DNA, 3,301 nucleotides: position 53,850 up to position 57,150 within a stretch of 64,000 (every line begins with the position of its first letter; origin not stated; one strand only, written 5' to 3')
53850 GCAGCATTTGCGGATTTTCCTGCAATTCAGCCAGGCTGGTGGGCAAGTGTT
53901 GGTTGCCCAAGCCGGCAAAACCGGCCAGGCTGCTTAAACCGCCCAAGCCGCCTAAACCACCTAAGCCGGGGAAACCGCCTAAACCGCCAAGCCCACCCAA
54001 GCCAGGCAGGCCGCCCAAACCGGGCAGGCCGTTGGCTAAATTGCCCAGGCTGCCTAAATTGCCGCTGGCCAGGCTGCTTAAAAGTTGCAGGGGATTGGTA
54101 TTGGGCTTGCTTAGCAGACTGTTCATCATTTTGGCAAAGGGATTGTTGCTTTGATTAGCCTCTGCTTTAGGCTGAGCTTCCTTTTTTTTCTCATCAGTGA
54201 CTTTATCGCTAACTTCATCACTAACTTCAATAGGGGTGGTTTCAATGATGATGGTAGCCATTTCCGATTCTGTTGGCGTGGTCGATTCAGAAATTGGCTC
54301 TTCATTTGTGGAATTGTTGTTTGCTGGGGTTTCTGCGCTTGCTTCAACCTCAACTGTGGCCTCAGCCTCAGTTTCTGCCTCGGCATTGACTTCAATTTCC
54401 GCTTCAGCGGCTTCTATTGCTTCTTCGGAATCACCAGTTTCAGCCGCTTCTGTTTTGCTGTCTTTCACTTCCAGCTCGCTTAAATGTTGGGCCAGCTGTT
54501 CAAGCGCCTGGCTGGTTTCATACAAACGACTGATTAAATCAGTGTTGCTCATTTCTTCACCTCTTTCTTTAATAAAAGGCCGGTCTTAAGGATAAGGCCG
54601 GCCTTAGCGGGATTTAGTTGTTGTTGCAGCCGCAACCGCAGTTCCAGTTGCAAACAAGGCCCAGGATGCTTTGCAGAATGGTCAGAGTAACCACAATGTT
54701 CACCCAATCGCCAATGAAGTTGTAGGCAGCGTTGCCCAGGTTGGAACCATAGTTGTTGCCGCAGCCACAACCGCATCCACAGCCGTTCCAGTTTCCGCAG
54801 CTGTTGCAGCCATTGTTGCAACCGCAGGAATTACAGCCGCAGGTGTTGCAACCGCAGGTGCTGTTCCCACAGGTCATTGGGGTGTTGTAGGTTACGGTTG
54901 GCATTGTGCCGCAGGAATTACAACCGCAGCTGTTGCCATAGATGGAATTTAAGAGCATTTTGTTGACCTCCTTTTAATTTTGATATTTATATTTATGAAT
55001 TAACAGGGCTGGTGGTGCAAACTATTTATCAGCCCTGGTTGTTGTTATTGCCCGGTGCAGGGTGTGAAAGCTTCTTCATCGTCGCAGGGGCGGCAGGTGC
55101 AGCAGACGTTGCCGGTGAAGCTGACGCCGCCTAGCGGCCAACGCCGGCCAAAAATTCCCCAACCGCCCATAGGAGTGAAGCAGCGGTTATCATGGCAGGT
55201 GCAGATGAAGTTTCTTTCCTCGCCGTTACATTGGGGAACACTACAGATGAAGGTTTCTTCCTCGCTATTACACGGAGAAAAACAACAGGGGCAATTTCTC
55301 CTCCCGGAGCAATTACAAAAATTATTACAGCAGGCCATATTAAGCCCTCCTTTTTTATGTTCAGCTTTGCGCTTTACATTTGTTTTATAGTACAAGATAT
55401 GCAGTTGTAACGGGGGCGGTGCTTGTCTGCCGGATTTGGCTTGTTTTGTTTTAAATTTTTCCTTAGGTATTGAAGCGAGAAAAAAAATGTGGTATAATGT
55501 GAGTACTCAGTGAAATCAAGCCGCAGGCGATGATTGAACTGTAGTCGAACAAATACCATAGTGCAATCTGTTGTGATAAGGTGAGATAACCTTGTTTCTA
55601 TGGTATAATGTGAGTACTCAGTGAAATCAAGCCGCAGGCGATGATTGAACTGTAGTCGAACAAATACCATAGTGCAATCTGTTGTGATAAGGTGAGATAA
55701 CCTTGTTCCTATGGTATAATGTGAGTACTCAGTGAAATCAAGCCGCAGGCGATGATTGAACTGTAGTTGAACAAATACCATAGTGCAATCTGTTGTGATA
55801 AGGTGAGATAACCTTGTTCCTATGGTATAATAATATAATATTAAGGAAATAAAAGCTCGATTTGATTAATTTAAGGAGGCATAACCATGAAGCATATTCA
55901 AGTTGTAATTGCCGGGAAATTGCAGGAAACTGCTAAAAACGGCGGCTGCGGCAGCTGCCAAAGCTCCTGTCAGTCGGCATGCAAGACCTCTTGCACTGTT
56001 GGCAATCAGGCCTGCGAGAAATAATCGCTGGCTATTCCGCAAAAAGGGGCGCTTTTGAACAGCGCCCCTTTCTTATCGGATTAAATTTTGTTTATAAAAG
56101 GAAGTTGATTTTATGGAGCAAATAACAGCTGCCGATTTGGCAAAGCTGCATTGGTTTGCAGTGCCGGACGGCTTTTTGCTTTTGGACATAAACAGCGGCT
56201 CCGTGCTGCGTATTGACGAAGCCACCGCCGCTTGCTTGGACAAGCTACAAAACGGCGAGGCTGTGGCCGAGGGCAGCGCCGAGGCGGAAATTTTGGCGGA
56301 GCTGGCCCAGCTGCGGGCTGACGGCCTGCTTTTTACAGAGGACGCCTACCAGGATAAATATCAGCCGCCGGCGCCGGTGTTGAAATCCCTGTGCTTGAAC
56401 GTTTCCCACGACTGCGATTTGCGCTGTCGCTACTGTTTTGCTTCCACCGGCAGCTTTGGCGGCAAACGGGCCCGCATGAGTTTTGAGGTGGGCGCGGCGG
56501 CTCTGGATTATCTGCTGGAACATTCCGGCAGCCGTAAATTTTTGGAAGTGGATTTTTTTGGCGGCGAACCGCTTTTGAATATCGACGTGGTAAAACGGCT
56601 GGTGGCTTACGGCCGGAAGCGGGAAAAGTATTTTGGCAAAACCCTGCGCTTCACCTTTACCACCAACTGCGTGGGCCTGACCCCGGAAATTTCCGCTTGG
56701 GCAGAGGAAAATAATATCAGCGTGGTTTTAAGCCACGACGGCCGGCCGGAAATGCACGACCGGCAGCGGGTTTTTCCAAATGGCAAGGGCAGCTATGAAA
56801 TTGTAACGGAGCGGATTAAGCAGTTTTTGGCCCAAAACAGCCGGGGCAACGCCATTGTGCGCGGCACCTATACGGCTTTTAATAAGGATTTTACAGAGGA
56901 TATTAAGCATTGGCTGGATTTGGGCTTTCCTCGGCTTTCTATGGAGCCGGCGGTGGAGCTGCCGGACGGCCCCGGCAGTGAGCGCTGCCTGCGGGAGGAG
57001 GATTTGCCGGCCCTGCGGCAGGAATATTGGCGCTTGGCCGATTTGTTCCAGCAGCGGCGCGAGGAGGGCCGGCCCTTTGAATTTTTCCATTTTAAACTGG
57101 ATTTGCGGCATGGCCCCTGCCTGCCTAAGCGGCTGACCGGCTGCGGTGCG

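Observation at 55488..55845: Triplicated 111-bp promoter-operator cassette upstream of the SCIFF precursor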

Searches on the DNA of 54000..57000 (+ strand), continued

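Call 86: search_with_rna_model(model_id=R1, sources=[L058, L059, L057], max_evalue=5, filters=off, show_alignments=5)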
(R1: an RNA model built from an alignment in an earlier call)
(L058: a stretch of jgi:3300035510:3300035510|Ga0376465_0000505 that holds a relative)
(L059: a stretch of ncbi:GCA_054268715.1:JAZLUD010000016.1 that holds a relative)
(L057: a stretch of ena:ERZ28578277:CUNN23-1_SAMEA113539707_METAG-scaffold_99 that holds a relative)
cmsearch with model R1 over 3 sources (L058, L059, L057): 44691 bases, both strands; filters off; matches with E-value up to 5: 16.
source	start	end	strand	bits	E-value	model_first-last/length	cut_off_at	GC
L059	927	1037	+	80.5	6.2e-18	1-112/112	no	0.44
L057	12981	13052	+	32.5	3.7e-06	1-112/112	no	0.54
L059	3780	3845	-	15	0.07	1-112/112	no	0.65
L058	3556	3625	+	13.6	0.16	1-112/112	no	0.5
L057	2556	2656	-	11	0.68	1-112/112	no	0.46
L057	22098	22222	+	11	0.7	1-112/112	no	0.62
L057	7919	7998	+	9.3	1.8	1-112/112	no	0.4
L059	9951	10037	+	8.9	2.2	1-112/112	no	0.63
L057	15757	15801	+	8.6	2.6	1-112/112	no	0.69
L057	4399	4521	-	8.4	3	1-112/112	no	0.67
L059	6826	6841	-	8.3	3.1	19-34/112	no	0.81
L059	8094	8181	+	8.3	3.2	1-112/112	no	0.65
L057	21432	21529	+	8.1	3.5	1-112/112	no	0.65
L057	14124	14238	-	8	3.7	1-112/112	no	0.7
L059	9976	10051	-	7.7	4.4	1-112/112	no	0.63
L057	19595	19688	+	7.6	4.8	1-112/112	no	0.68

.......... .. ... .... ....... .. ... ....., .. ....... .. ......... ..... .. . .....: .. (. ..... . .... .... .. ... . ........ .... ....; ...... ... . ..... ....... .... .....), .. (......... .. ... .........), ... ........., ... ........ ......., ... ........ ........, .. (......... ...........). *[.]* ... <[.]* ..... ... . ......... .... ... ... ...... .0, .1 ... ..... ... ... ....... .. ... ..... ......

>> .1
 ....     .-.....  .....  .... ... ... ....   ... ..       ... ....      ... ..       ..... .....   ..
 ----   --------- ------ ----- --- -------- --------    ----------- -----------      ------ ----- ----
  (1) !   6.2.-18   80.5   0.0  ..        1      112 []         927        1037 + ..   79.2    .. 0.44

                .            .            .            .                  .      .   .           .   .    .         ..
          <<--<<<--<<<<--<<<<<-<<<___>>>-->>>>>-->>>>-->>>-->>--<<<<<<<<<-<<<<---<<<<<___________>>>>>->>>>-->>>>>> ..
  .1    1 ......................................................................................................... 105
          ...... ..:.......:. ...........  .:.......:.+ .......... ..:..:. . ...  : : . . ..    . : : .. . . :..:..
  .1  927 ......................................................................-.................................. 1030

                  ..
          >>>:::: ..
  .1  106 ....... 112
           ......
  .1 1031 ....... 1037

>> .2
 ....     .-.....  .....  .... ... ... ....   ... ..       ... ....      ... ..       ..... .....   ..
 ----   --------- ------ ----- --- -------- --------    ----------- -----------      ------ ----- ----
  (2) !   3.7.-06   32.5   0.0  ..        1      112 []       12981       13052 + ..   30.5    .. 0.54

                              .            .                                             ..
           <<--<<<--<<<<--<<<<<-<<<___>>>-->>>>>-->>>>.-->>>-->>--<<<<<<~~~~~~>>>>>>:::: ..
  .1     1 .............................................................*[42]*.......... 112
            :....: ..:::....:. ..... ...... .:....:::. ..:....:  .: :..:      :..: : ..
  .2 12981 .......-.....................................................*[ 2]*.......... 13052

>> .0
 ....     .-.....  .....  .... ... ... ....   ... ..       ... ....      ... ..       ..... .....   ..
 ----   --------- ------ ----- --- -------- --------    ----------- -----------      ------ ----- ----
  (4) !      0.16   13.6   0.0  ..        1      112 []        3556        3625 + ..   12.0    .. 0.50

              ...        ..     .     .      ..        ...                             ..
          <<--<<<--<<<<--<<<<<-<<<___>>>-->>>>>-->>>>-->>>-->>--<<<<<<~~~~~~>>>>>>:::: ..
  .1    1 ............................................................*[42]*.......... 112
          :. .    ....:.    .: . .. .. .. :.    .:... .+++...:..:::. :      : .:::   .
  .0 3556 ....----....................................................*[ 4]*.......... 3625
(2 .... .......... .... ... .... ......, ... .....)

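Call 91: search_with_rna_model(model_id=R1, sources=[window, L047, L048, L059, L057], max_evalue=0.001, make_alignment=true)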
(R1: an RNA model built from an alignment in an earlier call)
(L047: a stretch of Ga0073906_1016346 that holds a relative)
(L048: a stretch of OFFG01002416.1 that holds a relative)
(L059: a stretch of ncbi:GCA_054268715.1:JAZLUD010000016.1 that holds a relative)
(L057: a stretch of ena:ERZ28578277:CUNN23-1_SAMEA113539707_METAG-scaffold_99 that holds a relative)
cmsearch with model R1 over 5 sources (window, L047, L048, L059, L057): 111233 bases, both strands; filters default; matches with E-value up to 0.001: 9.
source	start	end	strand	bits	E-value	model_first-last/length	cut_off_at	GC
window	55721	55832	+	125.3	1.6e-28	1-112/112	no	0.39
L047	986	1096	+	120.6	2.3e-27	1-112/112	no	0.37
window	55610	55720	+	119.6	4e-27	1-112/112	no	0.41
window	55499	55609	+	119.5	4.3e-27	1-112/112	no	0.4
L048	1305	1415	+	115.4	4.4e-26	1-112/112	no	0.37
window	53072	53186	+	81.2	1e-17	1-112/112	no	0.52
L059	927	1037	+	80.5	1.5e-17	1-112/112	no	0.44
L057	12981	13052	+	32.5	9e-06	1-112/112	no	0.54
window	12053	12139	-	29.4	5.4e-05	1-112/112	no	0.44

Alignment A5: 9 matches aligned to the model, 127 columns, each read 5' to 3' on its own strand. Consensus structure (alignment columns), stored with it:
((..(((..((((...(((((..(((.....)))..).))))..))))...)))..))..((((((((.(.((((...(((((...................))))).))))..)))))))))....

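Call 98: search_with_rna_model(model_id=R1, sources=[L060, L061], max_evalue=1, filters=off, show_alignments=2)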
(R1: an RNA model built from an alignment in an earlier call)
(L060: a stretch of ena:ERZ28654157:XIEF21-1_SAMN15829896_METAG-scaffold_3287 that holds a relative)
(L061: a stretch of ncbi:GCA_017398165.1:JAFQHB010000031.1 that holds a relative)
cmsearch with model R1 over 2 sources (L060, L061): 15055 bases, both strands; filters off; matches with E-value up to 1: 0.
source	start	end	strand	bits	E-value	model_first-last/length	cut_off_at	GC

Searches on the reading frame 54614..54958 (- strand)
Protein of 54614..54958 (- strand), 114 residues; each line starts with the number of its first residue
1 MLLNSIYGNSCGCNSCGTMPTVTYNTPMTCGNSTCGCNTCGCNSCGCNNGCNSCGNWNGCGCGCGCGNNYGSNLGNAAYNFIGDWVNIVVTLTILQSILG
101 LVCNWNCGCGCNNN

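Call 25: find_encoding_contigs(protein=window:54614-54958:-, flank=3000, max_places=10)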
Protein window:54614-54958:- (114 aa): 20 contigs read that carry it; 10 places shown.
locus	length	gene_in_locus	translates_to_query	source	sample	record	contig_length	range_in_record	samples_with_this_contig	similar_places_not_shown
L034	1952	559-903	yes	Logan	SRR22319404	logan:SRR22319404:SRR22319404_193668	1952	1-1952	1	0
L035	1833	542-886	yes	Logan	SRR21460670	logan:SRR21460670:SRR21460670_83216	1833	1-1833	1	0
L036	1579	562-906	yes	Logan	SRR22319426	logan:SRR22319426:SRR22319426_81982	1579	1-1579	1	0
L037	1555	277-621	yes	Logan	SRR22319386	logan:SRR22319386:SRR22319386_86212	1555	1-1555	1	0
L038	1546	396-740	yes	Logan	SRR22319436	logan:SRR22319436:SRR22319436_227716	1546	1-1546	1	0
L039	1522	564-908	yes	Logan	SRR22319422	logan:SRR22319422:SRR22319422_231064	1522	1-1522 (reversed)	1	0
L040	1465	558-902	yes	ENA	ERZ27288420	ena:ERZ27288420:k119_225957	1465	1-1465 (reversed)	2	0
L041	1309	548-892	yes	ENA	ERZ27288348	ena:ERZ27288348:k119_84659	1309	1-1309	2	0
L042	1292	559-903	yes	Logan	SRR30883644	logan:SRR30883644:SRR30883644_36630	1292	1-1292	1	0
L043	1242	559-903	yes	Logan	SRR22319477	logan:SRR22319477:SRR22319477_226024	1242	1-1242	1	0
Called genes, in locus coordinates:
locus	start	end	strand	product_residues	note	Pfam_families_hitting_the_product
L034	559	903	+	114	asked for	-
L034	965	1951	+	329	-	?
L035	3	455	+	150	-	?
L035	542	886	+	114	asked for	-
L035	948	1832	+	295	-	?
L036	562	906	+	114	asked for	-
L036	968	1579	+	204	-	?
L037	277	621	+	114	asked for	-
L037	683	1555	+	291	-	?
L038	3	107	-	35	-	?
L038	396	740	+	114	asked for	-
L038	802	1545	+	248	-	?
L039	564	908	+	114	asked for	-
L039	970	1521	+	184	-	?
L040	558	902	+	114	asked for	-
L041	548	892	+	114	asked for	-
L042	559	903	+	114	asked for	-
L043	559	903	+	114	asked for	-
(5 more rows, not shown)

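Call 39: search_protein_families(library=pfam, max_evalue=0.01, proteins=[window:54614-54958:-])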
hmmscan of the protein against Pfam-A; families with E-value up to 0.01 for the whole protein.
window:54614-54958:- (114 aa): 0 families

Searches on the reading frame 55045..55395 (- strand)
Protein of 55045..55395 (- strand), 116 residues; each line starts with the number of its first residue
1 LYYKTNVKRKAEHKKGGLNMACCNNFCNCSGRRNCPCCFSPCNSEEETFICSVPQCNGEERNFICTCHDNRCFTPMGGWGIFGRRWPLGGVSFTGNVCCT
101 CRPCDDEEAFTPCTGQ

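Call 11: find_encoding_contigs(protein=window:55045-55395:-, flank=3000, max_places=10)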
Protein window:55045-55395:- (116 aa): no gene with exactly this product is on record in the collection.

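Call 17: find_encoding_contigs(protein=window:55045-55341:-, flank=3000, max_places=10)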
Protein window:55045-55341:- (98 aa): no gene with exactly this product is on record in the collection.

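Call 39: search_protein_families(library=pfam, max_evalue=0.01, proteins=[window:55045-55341:-])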
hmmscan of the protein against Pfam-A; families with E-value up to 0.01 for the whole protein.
window:55045-55341:- (98 aa): 0 families

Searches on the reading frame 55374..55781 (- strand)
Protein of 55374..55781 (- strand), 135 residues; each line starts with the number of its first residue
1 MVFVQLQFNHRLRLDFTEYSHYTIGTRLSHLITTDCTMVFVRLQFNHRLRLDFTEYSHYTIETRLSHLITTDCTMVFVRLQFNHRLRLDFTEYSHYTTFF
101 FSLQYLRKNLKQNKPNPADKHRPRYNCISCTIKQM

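Call 24: find_encoding_contigs(protein=window:55374-55781:-, flank=3000, max_places=10)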
Protein window:55374-55781:- (135 aa): no gene with exactly this product is on record in the collection.

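Call 36: find_homologous_proteins(query=window:55377-55781:-, max_evalue=0.001)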
Query window:55377-55781:-: 157 candidates shared short words with the query, none scored E <= 0.001.
